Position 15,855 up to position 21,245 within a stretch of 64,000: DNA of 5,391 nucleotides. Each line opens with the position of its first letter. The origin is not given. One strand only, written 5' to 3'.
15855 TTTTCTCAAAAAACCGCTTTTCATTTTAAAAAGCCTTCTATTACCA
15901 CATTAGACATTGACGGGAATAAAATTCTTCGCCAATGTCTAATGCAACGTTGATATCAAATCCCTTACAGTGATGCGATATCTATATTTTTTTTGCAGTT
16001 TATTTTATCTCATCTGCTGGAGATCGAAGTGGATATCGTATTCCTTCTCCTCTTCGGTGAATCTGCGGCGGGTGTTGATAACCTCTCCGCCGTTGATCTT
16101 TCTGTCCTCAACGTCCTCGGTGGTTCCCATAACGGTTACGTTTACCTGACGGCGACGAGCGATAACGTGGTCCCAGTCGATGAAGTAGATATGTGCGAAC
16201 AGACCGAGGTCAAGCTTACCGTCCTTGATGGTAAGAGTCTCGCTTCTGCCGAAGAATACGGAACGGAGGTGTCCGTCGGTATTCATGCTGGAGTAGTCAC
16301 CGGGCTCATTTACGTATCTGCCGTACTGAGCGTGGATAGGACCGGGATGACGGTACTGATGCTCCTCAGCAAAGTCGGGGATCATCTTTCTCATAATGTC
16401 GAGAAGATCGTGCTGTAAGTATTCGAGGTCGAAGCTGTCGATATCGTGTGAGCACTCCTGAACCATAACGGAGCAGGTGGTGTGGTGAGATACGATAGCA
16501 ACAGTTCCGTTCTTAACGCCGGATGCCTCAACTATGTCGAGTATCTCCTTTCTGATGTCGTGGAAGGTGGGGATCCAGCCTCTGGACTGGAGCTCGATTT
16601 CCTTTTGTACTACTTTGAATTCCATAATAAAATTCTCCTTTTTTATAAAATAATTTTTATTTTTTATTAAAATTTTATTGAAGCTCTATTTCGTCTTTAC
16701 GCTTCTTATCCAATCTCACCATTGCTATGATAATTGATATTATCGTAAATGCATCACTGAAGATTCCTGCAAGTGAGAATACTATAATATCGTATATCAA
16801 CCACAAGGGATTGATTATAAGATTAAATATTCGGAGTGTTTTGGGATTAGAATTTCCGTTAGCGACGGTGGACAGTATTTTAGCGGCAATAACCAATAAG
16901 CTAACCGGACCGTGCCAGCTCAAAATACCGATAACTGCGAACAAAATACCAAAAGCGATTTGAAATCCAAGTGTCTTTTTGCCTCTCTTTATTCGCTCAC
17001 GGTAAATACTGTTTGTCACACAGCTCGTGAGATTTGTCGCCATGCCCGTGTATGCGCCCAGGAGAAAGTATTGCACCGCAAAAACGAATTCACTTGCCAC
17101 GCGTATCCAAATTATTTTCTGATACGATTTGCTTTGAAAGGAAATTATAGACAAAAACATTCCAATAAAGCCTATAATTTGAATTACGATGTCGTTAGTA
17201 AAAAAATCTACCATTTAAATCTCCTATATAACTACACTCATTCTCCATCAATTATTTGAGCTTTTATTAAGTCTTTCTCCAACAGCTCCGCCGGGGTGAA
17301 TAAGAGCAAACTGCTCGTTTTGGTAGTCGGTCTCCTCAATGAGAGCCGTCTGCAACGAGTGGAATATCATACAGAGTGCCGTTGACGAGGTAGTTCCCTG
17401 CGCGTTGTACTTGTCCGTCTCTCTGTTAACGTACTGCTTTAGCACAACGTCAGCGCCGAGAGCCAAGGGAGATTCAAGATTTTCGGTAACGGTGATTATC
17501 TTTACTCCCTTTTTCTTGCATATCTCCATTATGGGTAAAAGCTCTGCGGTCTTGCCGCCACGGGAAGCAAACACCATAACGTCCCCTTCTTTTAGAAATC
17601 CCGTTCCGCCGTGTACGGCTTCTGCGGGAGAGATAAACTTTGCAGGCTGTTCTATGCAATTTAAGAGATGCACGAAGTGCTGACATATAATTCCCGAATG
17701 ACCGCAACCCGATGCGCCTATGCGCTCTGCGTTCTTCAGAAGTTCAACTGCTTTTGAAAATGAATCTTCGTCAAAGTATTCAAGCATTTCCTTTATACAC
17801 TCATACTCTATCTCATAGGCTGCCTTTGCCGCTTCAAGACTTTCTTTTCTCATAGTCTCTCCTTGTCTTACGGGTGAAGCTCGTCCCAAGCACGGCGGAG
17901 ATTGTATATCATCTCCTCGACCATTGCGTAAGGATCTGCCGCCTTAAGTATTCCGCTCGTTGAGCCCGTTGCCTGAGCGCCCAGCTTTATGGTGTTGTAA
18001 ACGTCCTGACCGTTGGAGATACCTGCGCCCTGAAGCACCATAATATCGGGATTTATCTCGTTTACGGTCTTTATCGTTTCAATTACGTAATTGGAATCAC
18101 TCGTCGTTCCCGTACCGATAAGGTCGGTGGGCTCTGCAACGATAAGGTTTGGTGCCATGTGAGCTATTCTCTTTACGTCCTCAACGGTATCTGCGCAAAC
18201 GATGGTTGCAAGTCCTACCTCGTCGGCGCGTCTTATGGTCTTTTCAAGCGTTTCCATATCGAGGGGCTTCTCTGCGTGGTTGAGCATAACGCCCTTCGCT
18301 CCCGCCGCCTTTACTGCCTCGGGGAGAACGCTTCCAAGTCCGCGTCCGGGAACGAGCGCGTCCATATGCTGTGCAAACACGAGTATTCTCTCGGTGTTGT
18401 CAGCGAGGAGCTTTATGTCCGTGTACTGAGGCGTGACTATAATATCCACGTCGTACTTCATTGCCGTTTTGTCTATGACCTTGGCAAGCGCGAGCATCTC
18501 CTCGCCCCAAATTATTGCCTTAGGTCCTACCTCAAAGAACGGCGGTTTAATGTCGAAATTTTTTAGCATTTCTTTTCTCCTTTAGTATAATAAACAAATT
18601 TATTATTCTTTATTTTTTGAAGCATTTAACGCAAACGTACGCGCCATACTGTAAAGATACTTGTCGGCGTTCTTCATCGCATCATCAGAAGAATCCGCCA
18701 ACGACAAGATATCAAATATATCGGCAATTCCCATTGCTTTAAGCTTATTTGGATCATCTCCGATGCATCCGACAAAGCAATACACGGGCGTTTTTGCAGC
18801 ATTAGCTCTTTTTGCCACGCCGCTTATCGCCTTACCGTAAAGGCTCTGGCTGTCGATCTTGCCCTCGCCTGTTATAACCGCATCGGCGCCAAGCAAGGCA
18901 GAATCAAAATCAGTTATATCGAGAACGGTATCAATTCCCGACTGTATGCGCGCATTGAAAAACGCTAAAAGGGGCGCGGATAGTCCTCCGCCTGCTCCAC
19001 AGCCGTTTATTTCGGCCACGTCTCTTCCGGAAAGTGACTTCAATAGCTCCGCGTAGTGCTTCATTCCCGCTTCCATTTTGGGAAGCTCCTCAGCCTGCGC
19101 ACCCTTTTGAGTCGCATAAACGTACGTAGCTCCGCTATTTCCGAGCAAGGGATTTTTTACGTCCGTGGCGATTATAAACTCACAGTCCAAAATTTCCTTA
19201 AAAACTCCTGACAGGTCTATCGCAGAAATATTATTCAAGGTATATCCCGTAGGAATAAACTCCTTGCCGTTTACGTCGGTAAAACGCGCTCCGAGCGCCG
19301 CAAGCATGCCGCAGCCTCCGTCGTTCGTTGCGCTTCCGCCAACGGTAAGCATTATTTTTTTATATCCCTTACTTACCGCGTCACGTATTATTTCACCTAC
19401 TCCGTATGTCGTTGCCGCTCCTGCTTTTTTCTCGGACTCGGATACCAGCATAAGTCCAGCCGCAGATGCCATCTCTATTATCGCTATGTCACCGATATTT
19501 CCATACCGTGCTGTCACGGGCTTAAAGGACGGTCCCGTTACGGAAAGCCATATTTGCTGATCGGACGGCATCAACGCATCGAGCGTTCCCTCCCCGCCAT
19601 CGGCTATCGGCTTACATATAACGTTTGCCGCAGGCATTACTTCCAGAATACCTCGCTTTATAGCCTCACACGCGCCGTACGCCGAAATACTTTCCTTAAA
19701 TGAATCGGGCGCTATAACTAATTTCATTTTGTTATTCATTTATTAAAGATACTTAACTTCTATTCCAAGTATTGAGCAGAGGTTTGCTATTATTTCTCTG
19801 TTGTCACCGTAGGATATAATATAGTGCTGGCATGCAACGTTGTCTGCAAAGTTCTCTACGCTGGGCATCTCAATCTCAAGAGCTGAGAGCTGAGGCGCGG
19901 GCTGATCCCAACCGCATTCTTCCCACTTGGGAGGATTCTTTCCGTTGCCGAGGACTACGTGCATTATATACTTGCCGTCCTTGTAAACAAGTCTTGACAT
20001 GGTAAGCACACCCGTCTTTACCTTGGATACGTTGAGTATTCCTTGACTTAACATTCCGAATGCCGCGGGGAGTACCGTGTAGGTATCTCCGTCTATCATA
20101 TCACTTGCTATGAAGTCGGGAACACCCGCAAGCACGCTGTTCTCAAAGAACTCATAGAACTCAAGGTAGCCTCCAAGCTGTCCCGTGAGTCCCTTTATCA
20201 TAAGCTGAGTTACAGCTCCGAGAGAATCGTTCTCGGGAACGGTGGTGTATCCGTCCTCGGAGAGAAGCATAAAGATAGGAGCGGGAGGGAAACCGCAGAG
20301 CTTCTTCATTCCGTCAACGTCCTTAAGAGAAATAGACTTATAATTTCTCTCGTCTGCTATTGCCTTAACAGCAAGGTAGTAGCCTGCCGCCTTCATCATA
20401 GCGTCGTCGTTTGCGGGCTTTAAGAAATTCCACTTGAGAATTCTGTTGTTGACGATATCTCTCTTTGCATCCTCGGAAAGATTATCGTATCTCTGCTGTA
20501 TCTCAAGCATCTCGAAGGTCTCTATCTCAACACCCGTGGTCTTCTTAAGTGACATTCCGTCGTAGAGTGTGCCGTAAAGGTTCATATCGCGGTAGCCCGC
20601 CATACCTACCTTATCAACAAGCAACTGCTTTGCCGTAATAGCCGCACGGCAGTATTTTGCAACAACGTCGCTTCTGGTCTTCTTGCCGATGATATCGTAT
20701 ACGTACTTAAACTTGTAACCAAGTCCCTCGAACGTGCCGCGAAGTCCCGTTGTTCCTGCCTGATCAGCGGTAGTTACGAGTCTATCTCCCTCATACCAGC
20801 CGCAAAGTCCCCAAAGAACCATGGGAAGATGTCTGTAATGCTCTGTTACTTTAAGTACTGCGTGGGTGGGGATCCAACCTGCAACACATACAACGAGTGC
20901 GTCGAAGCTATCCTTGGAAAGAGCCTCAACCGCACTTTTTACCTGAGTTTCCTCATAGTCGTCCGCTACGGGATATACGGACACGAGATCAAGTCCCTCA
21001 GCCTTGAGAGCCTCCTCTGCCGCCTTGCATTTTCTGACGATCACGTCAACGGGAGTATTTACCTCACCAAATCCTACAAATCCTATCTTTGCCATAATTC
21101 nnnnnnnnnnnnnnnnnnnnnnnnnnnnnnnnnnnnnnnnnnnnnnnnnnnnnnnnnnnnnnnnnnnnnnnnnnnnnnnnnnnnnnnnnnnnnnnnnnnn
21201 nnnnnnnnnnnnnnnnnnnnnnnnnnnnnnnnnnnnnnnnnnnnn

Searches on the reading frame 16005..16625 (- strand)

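Call 73: search_protein_families(library=pfam, proteins=[window:16005-16625:-], max_evalue=0.001)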
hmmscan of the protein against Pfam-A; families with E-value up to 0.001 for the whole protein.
window:16005-16625:- (206 aa): 1 family
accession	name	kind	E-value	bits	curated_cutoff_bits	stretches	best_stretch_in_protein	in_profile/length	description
PF01894.22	UPF0047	-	5.5e-25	88.2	27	1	23-165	1-117/117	Uncharacterised protein family UPF0047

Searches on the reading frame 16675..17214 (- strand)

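Call 73: search_protein_families(library=pfam, proteins=[window:16675-17214:-], max_evalue=0.001)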
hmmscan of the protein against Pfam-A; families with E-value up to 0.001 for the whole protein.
window:16675-17214:- (179 aa): 1 family
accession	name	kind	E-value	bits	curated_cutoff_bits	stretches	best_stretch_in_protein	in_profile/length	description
PF10688.14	Imp-YgjV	-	1.2e-33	116.6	23.5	1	9-171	1-158/159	Bacterial inner membrane protein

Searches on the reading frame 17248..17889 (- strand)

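Call 73: search_protein_families(library=pfam, proteins=[window:17248-17889:-], max_evalue=0.001)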
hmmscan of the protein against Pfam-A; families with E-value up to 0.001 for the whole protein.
window:17248-17889:- (213 aa): 2 families
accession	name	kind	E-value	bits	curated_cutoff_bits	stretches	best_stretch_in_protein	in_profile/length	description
PF01380.27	SIS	-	3e-18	66.3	25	1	51-179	2-128/131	SIS domain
PF13580.11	SIS_2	-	2e-07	31.5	27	0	99-135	101-137/138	SIS domain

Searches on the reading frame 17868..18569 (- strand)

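Call 73: search_protein_families(library=pfam, proteins=[window:17868-18569:-], max_evalue=0.001)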
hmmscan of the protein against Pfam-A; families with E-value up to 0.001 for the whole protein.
window:17868-18569:- (233 aa): 3 families
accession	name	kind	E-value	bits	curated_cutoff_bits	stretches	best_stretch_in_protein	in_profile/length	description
PF00121.24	TIM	-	2.5e-21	76.7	20.1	1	28-215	20-240/245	Triosephosphate isomerase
PF05690.20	ThiG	-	0.00052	19.9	23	1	149-221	153-221/247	Thiazole biosynthesis protein ThiG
PF01070.24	FMN_dh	-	0.00084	18.9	24.9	0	168-207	266-305/350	FMN-dependent dehydrogenase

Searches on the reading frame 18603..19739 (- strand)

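Call 73: search_protein_families(library=pfam, proteins=[window:18603-19739:-], max_evalue=0.001)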
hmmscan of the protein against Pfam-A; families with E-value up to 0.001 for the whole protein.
window:18603-19739:- (378 aa): 1 family
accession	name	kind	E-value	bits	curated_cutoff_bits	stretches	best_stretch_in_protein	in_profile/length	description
PF02595.20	Gly_kinase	-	1e-128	429.8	23.3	1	8-369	2-367/372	Glycerate kinase family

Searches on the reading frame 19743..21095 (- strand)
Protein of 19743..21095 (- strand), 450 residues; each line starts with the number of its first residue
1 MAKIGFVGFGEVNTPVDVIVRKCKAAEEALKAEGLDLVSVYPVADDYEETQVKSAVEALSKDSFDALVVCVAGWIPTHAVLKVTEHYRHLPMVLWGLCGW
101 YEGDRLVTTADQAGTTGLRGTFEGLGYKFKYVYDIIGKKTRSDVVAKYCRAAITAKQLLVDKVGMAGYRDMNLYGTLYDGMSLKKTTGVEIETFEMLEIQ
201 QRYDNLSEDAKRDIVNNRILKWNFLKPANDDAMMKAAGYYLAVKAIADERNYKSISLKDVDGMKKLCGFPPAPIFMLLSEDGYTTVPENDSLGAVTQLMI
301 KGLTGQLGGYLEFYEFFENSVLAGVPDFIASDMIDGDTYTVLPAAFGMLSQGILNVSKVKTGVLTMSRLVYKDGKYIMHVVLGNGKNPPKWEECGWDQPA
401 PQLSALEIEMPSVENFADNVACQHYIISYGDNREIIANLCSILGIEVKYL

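Call 73: search_protein_families(library=pfam, proteins=[window:19743-21095:-], max_evalue=0.001)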
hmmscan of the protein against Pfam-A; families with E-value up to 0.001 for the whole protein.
window:19743-21095:- (450 aa): 1 family
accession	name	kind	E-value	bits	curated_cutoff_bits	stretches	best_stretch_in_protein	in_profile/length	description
PF02952.23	Fucose_iso_C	-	2.1e-05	24.7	29.3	1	357-449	45-141/143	L-fucose isomerase, C-terminal domain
